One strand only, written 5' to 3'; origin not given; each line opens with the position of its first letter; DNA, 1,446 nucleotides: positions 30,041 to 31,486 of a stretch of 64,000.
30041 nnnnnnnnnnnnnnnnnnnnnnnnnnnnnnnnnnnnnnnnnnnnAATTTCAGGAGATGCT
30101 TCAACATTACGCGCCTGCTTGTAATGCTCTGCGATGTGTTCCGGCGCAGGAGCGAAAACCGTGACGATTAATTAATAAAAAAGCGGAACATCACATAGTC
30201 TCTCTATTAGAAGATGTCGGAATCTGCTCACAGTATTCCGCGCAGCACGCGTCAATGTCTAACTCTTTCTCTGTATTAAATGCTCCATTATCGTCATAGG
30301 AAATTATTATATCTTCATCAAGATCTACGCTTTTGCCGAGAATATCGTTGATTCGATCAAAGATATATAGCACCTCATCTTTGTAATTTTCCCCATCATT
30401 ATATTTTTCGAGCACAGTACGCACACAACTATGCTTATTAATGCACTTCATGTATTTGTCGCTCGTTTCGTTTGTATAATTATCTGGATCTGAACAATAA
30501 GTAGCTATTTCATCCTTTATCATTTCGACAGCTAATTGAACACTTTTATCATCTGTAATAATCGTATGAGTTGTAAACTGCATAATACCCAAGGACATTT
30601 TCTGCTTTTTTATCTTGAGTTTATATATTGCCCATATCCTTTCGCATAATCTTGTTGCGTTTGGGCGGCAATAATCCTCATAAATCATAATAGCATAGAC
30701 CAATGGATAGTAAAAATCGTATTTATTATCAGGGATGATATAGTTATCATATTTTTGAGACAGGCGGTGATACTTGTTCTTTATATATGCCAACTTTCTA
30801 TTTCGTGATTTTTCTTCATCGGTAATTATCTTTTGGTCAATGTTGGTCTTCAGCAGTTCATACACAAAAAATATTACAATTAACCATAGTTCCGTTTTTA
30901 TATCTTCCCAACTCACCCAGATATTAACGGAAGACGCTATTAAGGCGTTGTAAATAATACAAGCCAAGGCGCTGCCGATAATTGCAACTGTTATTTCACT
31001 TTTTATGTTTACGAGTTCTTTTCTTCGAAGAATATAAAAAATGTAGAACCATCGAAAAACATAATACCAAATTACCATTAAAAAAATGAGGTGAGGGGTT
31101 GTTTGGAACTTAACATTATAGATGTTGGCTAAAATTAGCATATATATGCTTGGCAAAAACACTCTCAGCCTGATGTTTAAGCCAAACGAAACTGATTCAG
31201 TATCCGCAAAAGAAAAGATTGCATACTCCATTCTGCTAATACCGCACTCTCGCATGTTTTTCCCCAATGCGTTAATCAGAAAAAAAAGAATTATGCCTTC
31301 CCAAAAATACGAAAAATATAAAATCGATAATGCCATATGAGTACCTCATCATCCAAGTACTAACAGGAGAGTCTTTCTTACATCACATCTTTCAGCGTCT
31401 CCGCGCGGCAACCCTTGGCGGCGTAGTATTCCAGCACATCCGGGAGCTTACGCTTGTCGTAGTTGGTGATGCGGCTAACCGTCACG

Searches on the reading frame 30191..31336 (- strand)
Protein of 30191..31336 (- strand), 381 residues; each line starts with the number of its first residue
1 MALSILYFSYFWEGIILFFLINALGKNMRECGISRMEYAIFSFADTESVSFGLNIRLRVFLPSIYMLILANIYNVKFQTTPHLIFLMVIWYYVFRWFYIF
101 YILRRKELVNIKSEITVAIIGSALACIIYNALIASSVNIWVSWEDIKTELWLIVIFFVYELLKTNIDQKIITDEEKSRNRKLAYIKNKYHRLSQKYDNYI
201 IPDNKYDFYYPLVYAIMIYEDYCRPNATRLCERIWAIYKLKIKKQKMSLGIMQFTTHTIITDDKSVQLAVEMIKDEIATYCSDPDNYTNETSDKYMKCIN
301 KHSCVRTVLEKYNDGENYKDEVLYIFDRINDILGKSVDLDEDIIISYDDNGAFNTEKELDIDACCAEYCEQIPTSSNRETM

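Call 38: search_protein_families(library=pfam, proteins=[window:30191-31336:-], max_evalue=0.00001)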
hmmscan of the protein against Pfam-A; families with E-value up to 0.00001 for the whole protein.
window:30191-31336:- (381 aa): 0 families

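Call 41: search_protein_families(library=pfam, proteins=[window:30191-31336:-], max_evalue=1)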
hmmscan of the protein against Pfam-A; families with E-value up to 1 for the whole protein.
window:30191-31336:- (381 aa): 1 family
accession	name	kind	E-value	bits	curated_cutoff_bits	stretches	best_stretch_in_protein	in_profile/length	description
PF01464.25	SLT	-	0.017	15.1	21.3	1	203-274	7-63/117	Transglycosylase SLT domain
